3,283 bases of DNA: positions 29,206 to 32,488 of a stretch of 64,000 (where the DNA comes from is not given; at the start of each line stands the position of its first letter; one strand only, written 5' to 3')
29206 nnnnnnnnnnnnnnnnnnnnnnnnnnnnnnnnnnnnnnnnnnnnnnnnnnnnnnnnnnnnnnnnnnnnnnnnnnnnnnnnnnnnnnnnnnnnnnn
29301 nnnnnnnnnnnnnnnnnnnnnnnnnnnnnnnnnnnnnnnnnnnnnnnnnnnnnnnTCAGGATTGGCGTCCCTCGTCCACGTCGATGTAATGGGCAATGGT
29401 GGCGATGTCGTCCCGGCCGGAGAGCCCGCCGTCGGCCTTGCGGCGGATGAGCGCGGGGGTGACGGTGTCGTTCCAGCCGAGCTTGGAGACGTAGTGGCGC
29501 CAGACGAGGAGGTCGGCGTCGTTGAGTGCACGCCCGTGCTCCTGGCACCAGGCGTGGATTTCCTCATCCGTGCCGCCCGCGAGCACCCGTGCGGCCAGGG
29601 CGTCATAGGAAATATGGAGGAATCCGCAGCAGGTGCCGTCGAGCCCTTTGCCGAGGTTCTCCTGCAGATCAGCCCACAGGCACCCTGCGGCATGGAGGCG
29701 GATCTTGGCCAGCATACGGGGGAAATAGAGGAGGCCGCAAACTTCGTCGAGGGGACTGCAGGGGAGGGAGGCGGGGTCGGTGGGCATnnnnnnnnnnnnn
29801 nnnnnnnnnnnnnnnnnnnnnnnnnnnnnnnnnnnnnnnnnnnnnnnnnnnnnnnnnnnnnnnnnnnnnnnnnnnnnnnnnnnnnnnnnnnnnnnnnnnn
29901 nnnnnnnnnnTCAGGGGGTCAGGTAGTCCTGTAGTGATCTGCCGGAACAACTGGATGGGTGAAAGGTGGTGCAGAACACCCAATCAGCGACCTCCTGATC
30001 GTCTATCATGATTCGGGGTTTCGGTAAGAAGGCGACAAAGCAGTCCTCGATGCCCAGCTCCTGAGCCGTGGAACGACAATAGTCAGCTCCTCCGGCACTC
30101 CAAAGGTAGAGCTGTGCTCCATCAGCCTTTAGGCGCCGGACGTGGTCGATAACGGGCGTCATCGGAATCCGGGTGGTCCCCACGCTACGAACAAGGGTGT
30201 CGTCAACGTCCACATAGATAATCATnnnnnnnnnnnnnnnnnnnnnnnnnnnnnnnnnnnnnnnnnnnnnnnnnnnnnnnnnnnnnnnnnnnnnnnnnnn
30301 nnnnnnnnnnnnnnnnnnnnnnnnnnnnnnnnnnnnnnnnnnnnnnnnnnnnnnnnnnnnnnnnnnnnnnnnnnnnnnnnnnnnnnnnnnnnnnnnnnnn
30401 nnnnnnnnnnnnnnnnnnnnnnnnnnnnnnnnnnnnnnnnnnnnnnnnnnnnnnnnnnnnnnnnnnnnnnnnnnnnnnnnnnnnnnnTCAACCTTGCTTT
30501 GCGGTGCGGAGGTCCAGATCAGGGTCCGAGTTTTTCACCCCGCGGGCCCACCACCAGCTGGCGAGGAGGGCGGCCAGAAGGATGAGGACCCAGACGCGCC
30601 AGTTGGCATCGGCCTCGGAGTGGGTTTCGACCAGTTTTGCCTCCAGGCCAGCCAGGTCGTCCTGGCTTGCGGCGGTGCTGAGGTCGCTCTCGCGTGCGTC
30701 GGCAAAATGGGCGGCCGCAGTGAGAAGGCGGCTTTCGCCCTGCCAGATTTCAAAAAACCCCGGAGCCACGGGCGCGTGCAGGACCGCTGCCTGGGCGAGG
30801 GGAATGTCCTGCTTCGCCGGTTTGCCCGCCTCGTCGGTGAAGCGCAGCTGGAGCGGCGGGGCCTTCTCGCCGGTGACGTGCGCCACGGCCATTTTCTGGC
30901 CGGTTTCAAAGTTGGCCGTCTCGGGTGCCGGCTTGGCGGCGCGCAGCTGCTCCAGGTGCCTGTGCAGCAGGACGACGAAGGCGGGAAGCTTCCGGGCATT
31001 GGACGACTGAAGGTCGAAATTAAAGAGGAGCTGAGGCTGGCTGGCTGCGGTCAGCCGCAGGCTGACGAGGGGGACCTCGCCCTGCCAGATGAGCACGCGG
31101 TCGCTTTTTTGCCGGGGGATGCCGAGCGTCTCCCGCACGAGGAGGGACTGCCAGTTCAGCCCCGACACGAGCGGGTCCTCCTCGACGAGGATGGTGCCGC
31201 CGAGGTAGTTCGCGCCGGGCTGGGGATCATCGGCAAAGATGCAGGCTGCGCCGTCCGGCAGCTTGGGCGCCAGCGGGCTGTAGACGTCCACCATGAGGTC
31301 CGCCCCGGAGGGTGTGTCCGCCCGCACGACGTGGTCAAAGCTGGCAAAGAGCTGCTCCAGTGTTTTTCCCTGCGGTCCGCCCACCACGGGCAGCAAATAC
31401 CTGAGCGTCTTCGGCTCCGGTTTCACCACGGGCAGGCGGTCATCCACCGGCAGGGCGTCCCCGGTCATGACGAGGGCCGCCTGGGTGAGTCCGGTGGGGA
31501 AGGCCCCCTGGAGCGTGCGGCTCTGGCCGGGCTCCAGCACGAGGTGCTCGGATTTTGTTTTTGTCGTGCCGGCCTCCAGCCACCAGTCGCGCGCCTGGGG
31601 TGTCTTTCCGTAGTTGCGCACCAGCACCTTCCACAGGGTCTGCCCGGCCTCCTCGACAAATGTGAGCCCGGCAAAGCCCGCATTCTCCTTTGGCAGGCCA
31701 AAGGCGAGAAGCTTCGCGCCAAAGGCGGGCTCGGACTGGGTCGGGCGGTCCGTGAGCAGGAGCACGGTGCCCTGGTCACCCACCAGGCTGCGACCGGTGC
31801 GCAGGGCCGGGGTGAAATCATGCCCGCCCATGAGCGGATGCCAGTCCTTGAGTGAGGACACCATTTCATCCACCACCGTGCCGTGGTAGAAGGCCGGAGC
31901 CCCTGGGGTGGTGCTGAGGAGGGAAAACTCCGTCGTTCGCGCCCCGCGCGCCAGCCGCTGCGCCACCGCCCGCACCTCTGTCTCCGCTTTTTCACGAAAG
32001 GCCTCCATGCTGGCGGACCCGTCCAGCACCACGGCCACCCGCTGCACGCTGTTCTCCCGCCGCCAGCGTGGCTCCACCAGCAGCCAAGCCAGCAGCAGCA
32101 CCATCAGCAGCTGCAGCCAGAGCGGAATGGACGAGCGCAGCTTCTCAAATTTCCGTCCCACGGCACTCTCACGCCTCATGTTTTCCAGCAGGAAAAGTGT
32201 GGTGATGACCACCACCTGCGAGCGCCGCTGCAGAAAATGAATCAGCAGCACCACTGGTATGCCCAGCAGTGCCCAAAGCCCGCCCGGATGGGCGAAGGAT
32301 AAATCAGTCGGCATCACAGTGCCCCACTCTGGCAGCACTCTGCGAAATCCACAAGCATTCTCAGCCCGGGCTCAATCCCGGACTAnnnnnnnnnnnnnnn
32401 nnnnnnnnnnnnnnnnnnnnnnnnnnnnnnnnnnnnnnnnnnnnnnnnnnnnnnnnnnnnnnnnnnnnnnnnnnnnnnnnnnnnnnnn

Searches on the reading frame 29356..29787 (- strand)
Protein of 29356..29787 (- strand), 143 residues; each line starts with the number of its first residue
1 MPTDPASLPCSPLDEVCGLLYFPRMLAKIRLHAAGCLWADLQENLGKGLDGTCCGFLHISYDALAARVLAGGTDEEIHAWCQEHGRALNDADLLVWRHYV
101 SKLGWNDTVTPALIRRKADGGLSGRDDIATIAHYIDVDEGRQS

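Call 4: search_protein_families(library=pfam, proteins=[window:29356-29787:-], max_evalue=0.01)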
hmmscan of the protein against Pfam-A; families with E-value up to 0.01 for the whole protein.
window:29356-29787:- (143 aa): 1 family
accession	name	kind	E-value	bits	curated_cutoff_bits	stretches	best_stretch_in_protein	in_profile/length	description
PF16798.10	DUF5069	-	9e-34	116.9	27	1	8-141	3-133/133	Domain of unknown function (DUF5069)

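Call 6: find_encoding_contigs(protein=window:29356-29787:-, flank=3000, max_places=10)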
Protein window:29356-29787:- (143 aa): no gene with exactly this product is on record in the collection.

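Call 12: find_related_loci(query=window:29356-29787:-, collection=genome_contigs, flank=6000)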
Query window:29356-29787:- (143 aa) in genome_contigs; peptide patterns used: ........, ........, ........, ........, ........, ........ (x = any residue, [..] = any of these).
99 stretches matched a pattern; 54 encode a relative of the query (tblastn E <= 1e-3); 54 distinct loci.
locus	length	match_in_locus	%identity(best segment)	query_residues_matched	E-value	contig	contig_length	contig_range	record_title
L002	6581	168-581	73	4-141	7e-66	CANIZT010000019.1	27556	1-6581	MAG: Verrucomicrobiaceae bacterium isolate RH-18aug17-267 genome assembly, contig: RH-18aug17-C4119, whole genome shotgu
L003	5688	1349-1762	72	4-141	2e-65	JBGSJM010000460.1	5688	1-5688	MAG: Verrucomicrobiales bacterium isolate JTS-AC157 k141_1793997, whole genome shotgun sequence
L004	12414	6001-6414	72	4-141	5e-65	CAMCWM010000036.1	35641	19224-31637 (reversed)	MAG: Akkermansia muciniphila isolate ME-08apr19-96 genome assembly, contig: ME-08apr19-C2444, whole genome shotgun seque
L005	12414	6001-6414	72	4-141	5e-65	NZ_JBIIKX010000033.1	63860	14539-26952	MAG: Prosthecobacter sp. isolate ME2001-11-26pf_3300042887_group1_bin85 Rohwer_bin2772_scaffold_194_c1, whole genome sho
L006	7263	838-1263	68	2-143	1e-64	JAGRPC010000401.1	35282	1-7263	MAG: Verrucomicrobiia bacterium isolate HKST-UBA34 2009_177198, whole genome shotgun sequence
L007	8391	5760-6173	71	4-141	8e-65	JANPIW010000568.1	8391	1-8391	MAG: Verrucomicrobiaceae bacterium isolate VAR_61_metabat_502_sub VAR_61_k141_1477256, whole genome shotgun sequence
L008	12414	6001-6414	73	4-141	8e-65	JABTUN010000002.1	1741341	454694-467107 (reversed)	MAG: Verrucomicrobiaceae bacterium isolate H5_VER2 seq002, whole genome shotgun sequence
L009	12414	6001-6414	72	4-141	1e-64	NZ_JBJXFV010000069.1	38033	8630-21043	MAG: Prosthecobacter sp. isolate F1F2.bin.412 k127_231172, whole genome shotgun sequence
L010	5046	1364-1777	72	4-141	1e-64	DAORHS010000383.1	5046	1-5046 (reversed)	MAG TPA_asm: Prosthecobacter sp. isolate AMR_MDS_5598 NODE_3944_length_5046_cov_6.550992, whole genome shotgun sequence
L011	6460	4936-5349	71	4-141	1e-64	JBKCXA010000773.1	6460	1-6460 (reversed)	MAG: Prosthecobacter sp. isolate samp_2051_metabat2_191 samp_2051_1210442, whole genome shotgun sequence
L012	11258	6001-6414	72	4-141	1e-64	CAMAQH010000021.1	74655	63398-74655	MAG: Prosthecobacter debontii isolate AH-03may19-213 genome assembly, contig: AH-03may19-C375, whole genome shotgun sequ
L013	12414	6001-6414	70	4-141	3e-64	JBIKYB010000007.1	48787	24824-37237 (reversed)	MAG: Prosthecobacter sp. isolate ME2015-10-10_3300044731_group6_bin110 Rohwer_bin2784_scaffold_245_c1, whole genome shot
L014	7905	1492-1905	71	4-141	7e-64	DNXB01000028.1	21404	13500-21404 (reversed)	MAG TPA_asm: Verrucomicrobiales bacterium isolate UBA11399 contig_183591, whole genome shotgun sequence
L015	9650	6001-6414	70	4-141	6e-64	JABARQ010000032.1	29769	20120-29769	MAG: Prosthecobacter sp. isolate Bin_70R c_000000003796, whole genome shotgun sequence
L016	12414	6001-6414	71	4-141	8e-64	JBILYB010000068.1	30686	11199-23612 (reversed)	MAG: Prosthecobacter sp. isolate ME2018-11-08GD_3300042940_group8_bin26 Rohwer_bin2789_scaffold_955_c1, whole genome sho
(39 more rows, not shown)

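Call 14: find_homologous_proteins(query=window:29356-29787:-, max_evalue=1e-20)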
Query window:29356-29787:- (143 aa): 863 proteins with E <= 1e-20 among 930 candidates; the best 120 are listed.
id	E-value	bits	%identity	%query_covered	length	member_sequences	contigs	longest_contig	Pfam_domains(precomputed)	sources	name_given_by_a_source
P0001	1.1e-94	333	100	100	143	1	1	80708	PF16798.11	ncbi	-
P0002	3.8e-67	243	73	97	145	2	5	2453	PF16798.11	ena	-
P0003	4.9e-64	233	69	99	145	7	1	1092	PF16798.11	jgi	jgi:gluconokinase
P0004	1.3e-63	232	73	97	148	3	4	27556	PF16798.11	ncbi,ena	-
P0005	1.8e-63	231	73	97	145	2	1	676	PF16798.11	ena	-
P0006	3.2e-63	231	72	97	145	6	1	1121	PF16798.11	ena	-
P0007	4.9e-63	230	70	98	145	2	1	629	PF16798.11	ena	-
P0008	5.2e-63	230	68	98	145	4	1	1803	PF16798.11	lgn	-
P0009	1.0e-62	229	71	97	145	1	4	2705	PF16798.11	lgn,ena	-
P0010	1.1e-62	229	72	97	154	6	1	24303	PF16798.11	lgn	-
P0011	1.9e-62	228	71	98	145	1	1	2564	PF16798.11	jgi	jgi:hypothetical protein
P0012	3.1e-62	227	71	97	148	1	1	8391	PF16798.11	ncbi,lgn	-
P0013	3.3e-62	227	72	97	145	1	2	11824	PF16798.11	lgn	-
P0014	3.4e-62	227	72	97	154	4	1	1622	PF16798.11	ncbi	-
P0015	3.6e-62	227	71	97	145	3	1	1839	PF16798.11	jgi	-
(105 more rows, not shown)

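Call 15: find_encoding_contigs(protein=P0001, flank=10000, max_places=10)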
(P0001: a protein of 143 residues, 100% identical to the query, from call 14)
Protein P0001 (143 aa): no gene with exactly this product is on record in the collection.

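Call 17: find_encoding_contigs(protein=P0122, flank=6000, max_places=10)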
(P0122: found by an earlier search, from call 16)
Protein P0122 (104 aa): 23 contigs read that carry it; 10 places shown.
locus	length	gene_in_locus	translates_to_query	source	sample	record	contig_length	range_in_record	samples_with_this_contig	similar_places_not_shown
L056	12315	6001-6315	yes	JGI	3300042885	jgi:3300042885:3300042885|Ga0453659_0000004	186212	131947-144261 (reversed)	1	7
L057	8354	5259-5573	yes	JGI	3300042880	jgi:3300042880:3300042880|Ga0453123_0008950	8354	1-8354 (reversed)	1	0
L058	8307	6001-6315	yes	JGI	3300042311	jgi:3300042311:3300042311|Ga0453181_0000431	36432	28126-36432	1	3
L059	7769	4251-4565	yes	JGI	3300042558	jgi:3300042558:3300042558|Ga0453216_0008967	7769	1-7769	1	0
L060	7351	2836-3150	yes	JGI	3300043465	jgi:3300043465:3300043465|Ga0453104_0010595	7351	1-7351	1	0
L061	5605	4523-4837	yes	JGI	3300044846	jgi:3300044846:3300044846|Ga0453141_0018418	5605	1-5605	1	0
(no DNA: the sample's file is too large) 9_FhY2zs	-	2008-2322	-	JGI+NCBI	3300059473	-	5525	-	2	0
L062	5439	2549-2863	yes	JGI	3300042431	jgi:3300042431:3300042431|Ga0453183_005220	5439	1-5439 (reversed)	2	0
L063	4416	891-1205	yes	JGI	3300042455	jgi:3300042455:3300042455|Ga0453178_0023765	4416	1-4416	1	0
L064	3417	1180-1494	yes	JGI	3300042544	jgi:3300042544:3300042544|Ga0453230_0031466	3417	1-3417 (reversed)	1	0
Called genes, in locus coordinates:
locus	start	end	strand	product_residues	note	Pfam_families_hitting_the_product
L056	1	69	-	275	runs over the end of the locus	PF08713:DNA_alkylation (weak)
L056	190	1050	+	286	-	PF27149:YdjY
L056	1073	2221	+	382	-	PF13243:SQHop_cyclase_C (faint)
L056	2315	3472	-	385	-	PF12006:DUF3500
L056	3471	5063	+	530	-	PF07399:Na_H_antiport_3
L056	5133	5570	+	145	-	PF00903:Glyoxalase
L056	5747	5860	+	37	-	-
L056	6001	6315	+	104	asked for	-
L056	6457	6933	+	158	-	-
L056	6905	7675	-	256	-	-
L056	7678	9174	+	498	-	PF13529:Peptidase_C39_2 (weak)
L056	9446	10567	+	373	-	PF00070:Pyr_redox (faint), PF00890:FAD_binding_2 (weak), PF01266:DAO, PF07992:Pyr_redox_2 (weak)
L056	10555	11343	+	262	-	PF00702:Hydrolase, PF13419:HAD_2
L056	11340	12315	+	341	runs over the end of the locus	PF08240:ADH_N, PF16912:Glu_dehyd_C, PF00107:ADH_zinc_N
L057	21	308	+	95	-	-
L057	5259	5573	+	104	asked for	-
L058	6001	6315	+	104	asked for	-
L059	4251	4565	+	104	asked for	-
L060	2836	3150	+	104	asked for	-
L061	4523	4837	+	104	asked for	-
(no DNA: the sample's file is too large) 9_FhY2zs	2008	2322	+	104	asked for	-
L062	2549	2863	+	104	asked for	-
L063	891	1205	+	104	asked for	-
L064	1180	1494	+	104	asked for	-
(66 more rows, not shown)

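Call 18: find_encoding_contigs(protein=P0124, flank=6000, max_places=4)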
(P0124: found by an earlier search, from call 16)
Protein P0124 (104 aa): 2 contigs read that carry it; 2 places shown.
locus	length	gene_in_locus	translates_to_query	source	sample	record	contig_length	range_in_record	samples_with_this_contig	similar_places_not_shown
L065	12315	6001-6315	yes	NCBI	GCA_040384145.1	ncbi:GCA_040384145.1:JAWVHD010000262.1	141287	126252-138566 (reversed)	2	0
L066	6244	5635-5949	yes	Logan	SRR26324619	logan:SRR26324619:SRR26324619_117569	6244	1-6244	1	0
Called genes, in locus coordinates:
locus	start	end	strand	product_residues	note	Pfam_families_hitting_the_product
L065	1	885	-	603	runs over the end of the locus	PF04551:GcpE, PF26540:GcpE_C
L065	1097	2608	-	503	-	PF02163:Peptidase_M50, PF13180:PDZ_2 (weak), PF17820:PDZ_6, PF00595:PDZ (weak), PF13180:PDZ_2, PF17820:PDZ_6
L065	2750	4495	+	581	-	PF12697:Abhydrolase_6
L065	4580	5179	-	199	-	-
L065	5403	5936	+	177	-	PF14237:GYF_2, PF14470:bPH_3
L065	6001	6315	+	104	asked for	-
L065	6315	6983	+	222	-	PF02245:Pur_DNA_glyco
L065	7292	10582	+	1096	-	PF02687:FtsX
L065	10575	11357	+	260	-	-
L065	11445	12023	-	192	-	PF07452:CHRD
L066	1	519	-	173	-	?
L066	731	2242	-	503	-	PF02163:Peptidase_M50, PF13180:PDZ_2 (weak), PF17820:PDZ_6, PF00595:PDZ (weak), PF13180:PDZ_2, PF17820:PDZ_6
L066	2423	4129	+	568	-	PF12697:Abhydrolase_6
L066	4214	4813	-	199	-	-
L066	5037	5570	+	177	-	PF14237:GYF_2, PF14470:bPH_3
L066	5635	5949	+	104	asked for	-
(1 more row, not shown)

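Call 25: find_encoding_contigs(protein=P0126, flank=3000, max_places=5)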
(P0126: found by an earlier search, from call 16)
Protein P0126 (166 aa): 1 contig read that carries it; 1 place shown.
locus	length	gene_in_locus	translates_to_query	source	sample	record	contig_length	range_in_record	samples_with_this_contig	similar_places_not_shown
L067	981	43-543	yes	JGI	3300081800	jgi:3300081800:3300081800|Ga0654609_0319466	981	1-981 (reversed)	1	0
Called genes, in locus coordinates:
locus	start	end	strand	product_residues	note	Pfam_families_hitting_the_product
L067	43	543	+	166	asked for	-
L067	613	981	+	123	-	?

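Call 26: find_encoding_contigs(protein=P0129, flank=3000, max_places=5)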
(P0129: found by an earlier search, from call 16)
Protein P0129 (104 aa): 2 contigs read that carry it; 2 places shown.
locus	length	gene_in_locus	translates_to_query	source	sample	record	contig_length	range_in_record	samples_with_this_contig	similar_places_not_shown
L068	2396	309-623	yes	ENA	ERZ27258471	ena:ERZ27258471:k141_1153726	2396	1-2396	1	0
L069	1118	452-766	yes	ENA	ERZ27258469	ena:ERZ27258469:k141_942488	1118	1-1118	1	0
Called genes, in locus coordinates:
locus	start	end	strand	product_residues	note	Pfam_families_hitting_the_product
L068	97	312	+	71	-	-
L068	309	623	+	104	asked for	-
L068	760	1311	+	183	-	-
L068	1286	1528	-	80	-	-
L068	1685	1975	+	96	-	PF00595:PDZ, PF13180:PDZ_2 (faint), PF17820:PDZ_6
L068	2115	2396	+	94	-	?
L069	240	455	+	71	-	-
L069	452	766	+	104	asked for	-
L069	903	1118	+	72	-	?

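Call 32: search_solved_structures(query=window:29356-29787:-, max_evalue=1)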
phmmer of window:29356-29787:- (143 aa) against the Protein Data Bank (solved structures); distinct sequences matched with E-value up to 1: 3.
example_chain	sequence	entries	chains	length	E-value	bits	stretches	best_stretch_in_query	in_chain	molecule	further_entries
3omd_A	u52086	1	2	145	5.8e-05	26.7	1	8-141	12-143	Uncharacterized protein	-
7osv_A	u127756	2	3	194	0.061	16.8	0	20-50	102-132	DeNovoTIM6-SB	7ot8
9m20_A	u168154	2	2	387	0.66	13.5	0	71-133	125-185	mannan endo-1,4-beta-mannosidase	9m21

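Call 33: search_protein_families(library=ncbifam, proteins=[window:29356-29787:-], max_evalue=0.01)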
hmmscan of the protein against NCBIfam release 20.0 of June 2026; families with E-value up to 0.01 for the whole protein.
window:29356-29787:- (143 aa): 0 families

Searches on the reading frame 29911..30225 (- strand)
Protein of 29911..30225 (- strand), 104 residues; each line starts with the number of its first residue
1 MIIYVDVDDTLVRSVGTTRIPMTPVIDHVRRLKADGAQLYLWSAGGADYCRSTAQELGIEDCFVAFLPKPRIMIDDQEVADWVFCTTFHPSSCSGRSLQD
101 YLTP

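Call 4: search_protein_families(library=pfam, proteins=[window:29911-30225:-], max_evalue=0.01)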
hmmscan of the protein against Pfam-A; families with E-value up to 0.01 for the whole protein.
window:29911-30225:- (104 aa): 1 family
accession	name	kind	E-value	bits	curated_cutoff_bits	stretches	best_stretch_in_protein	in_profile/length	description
PF05152.18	DUF705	-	0.00099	19.1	20.4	1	2-64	136-198/304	Protein of unknown function (DUF705)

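Call 7: find_encoding_contigs(protein=window:29911-30225:-, flank=3000, max_places=10)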
Protein window:29911-30225:- (104 aa): 1 contig read that carries it; 1 place shown.
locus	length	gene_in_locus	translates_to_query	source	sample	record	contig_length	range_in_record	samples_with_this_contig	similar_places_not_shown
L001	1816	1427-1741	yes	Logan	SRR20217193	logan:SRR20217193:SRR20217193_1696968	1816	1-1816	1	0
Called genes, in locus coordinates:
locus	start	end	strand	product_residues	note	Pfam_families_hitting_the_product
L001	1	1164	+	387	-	?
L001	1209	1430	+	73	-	-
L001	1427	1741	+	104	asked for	-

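Call 16: list_cluster_members(proteins=[P0001, window:29911-30225:-, window:28639-29295:-])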
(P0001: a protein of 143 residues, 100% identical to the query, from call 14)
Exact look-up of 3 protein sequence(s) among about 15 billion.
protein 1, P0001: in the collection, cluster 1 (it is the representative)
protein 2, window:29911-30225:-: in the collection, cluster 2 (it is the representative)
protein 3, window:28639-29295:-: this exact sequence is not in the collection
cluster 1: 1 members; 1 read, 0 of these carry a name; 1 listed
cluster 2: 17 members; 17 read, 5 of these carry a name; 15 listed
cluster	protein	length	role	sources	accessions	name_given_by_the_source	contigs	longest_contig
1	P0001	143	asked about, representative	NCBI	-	-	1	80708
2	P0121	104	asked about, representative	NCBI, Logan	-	-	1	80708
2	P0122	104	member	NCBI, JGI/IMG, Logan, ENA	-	hypothetical protein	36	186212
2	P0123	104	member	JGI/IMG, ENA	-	phosphoserine phosphatase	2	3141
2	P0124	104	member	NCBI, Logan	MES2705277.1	MAG: hydrolase [Verrucomicrobiota bacterium]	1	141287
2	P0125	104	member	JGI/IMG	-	predicted HAD superfamily phosphohydrolase YqeG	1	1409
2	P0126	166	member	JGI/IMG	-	hypothetical protein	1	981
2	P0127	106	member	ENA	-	-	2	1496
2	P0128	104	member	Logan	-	-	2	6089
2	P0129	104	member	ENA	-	-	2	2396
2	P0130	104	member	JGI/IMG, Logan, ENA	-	-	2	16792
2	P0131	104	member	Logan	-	-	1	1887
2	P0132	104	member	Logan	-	-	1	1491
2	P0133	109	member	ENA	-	-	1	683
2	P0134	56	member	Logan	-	-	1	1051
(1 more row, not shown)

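Call 33: search_protein_families(library=ncbifam, proteins=[window:29911-30225:-], max_evalue=0.01)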
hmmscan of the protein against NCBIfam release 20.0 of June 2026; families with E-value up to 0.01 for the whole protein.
window:29911-30225:- (104 aa): 3 families
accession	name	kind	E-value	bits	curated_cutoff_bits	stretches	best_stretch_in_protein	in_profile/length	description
TIGR01684.1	viral_ppase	hypoth_equivalog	0.00047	19.5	134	1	2-67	128-193/301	viral phosphatase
TIGR00099.1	Cof-subfamily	subfamily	0.0052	16.4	137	1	2-64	1-60/256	Cof-type HAD-IIB family hydrolase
TIGR02461.1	osmo_MPG_phos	equivalog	0.0086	16.2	244.35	0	2-65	1-60/227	mannosyl-3-phosphoglycerate phosphatase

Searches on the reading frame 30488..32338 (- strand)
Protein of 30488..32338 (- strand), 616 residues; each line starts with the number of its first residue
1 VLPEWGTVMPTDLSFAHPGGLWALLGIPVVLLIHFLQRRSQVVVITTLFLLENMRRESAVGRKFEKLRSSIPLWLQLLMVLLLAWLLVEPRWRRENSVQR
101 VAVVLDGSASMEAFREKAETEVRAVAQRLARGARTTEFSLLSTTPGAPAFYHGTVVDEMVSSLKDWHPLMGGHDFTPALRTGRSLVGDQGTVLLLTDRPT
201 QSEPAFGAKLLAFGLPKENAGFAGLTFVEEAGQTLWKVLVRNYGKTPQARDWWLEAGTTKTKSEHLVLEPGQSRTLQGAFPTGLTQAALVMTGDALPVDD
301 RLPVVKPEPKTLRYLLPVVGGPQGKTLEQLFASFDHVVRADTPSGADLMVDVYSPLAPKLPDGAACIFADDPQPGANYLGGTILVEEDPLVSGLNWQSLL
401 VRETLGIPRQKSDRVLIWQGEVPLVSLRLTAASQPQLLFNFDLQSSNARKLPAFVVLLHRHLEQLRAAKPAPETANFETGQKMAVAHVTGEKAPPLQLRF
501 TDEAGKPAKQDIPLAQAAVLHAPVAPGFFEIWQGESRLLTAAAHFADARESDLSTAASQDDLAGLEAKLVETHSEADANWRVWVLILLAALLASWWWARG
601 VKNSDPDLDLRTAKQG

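Call 4: search_protein_families(library=pfam, proteins=[window:30488-32338:-], max_evalue=0.01)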
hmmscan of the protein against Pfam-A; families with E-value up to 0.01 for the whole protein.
window:30488-32338:- (616 aa): 2 families
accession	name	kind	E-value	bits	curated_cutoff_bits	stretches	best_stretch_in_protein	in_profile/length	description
PF07584.16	BatA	-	1.6e-11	44.9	25.9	1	13-90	2-77/77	Aerotolerance regulator N-terminal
PF13519.12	VWA_2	-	0.009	17.1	27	0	101-197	1-105/107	von Willebrand factor type A domain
